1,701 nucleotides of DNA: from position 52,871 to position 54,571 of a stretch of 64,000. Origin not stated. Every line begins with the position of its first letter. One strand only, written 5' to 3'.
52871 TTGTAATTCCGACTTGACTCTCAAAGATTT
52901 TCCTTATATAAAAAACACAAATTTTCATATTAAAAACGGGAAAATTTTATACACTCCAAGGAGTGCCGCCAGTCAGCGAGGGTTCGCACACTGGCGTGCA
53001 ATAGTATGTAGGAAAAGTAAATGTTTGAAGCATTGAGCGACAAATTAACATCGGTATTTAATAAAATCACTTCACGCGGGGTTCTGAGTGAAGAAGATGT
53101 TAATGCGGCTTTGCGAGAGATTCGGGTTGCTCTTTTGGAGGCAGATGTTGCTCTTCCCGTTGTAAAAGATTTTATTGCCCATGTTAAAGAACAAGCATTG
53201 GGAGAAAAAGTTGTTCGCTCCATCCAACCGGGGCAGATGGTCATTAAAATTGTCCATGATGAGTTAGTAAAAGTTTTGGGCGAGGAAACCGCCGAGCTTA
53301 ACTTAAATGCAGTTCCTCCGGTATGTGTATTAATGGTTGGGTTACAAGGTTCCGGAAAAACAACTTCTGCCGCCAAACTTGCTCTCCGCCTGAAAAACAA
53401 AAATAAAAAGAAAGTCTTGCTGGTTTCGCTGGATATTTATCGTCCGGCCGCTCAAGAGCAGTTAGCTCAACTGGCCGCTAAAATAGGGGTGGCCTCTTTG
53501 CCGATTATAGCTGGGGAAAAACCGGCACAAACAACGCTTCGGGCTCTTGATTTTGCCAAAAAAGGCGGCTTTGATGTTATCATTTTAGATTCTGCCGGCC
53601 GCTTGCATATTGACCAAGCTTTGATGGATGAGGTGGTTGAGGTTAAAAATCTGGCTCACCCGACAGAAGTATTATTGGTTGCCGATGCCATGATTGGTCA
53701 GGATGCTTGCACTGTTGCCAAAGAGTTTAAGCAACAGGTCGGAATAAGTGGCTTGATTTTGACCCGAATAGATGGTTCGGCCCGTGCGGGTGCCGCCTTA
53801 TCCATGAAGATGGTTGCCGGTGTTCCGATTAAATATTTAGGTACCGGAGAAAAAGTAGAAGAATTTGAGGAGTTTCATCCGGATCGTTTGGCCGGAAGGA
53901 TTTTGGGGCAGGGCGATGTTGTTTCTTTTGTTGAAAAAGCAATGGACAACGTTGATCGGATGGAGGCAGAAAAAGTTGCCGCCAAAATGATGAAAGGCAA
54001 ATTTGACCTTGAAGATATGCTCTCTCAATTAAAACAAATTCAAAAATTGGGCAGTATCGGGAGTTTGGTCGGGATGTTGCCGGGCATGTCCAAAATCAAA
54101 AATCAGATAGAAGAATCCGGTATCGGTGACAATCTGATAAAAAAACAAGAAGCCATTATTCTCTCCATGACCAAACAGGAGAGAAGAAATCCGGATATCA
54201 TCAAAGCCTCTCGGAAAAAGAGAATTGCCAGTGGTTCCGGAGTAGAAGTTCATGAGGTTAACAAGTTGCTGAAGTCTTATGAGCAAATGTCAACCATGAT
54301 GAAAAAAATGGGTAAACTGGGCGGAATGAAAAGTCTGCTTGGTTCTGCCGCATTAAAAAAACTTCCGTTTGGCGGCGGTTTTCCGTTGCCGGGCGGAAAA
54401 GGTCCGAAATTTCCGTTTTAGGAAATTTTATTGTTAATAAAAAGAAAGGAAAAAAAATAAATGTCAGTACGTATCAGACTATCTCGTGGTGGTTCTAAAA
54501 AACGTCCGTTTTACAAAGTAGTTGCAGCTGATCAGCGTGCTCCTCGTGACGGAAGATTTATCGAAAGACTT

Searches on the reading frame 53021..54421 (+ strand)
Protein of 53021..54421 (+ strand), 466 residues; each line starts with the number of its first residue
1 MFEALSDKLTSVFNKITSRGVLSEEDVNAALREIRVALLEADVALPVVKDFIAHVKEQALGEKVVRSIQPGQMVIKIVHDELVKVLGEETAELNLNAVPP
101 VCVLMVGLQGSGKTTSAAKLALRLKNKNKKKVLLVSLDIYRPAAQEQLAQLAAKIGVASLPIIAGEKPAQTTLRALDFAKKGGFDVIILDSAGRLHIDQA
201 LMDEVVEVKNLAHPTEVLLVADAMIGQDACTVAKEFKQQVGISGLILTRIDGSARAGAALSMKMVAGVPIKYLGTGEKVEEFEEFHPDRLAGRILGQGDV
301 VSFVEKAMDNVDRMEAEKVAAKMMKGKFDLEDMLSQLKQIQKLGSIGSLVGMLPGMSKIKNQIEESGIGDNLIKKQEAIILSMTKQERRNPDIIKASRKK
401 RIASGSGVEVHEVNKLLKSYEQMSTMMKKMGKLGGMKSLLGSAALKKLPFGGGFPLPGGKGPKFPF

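Call 26: find_related_loci(query=window:53021-54421:+, collection=genome_contigs, flank=10000)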
Query window:53021-54421:+ (466 aa) in genome_contigs; peptide patterns used: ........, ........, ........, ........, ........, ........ (x = any residue, [..] = any of these).
599 stretches matched a pattern (row limit reached: there are more); 250 encode a relative of the query (tblastn E <= 1e-3); the best 80 are kept; 80 distinct loci.
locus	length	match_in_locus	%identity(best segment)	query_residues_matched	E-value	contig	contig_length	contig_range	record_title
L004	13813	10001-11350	83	1-450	0e+0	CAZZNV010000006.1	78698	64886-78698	MAG TPA_asm: uncultured Azospirillaceae bacterium isolate SRP199465_co1_58 genome assembly, contig: NODE_513_length_7869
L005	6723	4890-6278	82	1-466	0e+0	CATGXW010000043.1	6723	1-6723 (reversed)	MAG: uncultured Alphaproteobacteria bacterium isolate extra-SRR4116678.3_1677764740 genome assembly, contig: NODE_3658_l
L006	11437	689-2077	82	1-466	0e+0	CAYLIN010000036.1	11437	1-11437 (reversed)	MAG TPA_asm: uncultured Azospirillaceae bacterium isolate SRP199465_co2_209 genome assembly, contig: NODE_17881_length_1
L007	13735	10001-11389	83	1-466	0e+0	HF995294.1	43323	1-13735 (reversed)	Proteobacteria bacterium CAG:495 genomic scaffold, scf80, whole genome shotgun sequence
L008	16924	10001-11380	81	1-466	0e+0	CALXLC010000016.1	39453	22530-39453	MAG: uncultured Alphaproteobacteria bacterium isolate E27__bin196 genome assembly, contig: E27__k127_4425523, whole geno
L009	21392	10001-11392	78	1-466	0e+0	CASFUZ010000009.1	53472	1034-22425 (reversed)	uncultured proteobacterium isolate O15_L1_384384_idba_bin.74 genome assembly, contig: O15_L1_384384_idba_bin.74.fa_scaff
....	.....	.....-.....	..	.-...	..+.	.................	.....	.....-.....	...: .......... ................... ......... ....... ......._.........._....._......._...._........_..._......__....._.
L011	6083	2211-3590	79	1-466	0e+0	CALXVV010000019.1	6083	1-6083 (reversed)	MAG: uncultured Alphaproteobacteria bacterium isolate E04__bin378 genome assembly, contig: E04__k127_9066918, whole geno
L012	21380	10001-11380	79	1-466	0e+0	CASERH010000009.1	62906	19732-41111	uncultured proteobacterium isolate O27_L1_392392_idba_bin.56 genome assembly, contig: O27_L1_392392_idba_bin.56.fa_scaff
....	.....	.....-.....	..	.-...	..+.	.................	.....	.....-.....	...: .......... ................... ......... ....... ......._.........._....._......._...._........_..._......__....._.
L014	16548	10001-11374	78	1-466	0e+0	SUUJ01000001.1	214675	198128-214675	MAG: Alphaproteobacteria bacterium isolate SIG43 NODE_203_length_214675_cov_2.739196, whole genome shotgun sequence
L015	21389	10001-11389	78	1-466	0e+0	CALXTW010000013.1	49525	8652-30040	MAG: uncultured Alphaproteobacteria bacterium isolate BRZ_RR__bin74 genome assembly, contig: BRZ_RR__NODE_723_length_495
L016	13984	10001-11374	78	1-466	0e+0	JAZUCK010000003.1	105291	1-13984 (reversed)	MAG: Alphaproteobacteria bacterium isolate T1900045314_YK20190003.MAGScoT_cleanbin_000006 SGB_6269_k141_1898760, whole g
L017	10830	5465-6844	79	1-466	0e+0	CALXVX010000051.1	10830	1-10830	MAG: uncultured Alphaproteobacteria bacterium isolate E21__bin46 genome assembly, contig: E21__k127_3926618, whole genom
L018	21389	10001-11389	77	1-466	0e+0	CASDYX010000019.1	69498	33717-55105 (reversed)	uncultured proteobacterium isolate O18_L1_385385_idba_bin.5 genome assembly, contig: O18_L1_385385_idba_bin.5.fa_scaffol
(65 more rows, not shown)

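Call 93: list_cluster_members(proteins=[P0098, window:53021-54421:+, window:46709-47257:-, P0003])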
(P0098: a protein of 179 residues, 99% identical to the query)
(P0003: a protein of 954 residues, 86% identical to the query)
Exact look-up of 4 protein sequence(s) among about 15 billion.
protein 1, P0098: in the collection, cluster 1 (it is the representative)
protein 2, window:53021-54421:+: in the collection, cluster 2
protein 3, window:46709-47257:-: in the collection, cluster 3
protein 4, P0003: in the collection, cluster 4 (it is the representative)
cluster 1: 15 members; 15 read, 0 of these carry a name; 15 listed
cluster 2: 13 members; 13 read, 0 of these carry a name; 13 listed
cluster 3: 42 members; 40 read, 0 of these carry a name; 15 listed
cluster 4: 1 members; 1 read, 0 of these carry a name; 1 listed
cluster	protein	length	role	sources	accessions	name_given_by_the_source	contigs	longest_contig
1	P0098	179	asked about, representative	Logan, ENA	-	-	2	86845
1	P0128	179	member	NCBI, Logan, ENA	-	-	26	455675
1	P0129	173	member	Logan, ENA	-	-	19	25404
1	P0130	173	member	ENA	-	-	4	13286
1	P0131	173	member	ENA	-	-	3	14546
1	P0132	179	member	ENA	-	-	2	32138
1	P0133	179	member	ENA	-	-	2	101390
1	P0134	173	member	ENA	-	-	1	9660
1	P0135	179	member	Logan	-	-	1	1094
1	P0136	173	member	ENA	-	-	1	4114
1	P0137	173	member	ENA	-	-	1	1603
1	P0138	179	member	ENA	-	-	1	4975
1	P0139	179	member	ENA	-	-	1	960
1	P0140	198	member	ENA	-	-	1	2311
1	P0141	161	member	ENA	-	-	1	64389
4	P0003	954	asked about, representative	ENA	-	-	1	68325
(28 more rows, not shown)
